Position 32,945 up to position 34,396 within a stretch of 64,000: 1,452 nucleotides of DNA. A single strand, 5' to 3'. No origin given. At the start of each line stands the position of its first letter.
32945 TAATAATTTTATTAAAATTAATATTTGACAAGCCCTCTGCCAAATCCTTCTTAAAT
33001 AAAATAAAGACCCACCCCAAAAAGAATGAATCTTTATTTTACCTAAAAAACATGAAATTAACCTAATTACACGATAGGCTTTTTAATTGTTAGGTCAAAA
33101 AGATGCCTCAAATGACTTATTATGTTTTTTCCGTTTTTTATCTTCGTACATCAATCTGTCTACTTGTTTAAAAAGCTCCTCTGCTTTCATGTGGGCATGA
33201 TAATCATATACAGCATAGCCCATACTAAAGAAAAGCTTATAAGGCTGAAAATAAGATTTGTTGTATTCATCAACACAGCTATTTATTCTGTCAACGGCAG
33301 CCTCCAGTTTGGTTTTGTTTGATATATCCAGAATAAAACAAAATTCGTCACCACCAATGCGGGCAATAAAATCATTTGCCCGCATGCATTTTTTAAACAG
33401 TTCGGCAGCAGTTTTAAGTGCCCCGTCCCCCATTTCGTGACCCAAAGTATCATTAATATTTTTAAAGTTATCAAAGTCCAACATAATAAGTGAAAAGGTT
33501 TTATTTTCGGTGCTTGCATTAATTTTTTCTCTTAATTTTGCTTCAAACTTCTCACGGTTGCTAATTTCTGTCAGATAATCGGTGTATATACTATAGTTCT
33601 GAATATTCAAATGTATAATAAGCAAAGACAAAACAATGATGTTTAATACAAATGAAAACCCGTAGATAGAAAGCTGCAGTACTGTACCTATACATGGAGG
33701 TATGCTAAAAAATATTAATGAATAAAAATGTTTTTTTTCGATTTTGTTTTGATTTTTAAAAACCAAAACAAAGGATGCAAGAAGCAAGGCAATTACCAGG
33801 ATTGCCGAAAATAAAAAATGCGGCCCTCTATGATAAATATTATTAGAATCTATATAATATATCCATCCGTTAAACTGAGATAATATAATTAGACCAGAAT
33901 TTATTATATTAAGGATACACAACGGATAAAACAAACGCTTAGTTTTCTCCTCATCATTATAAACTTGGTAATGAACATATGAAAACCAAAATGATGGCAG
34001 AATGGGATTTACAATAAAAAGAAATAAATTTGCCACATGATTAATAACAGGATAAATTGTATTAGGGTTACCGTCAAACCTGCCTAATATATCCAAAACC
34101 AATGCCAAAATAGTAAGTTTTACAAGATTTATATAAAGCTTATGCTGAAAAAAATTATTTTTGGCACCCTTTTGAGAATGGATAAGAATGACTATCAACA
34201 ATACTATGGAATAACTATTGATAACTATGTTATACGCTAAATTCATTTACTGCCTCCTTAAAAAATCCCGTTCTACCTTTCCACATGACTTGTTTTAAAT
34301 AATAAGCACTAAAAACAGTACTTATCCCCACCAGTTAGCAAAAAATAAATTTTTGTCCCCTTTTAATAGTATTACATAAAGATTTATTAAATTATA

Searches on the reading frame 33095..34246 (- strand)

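Call 3: search_protein_families(library=pfam, proteins=[window:33095-34246:-], max_evalue=0.01)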
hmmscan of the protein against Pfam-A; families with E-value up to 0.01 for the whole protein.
window:33095-34246:- (383 aa): 2 families
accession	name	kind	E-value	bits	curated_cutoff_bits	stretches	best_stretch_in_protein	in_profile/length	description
PF00990.26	GGDEF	-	1.3e-38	132.7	23.8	1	221-374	2-159/161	Diguanylate cyclase, GGDEF domain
PF16927.11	HisKA_7TM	-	3.7e-05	24.1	28.6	1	76-211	61-210/224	N-terminal 7TM region of histidine kinase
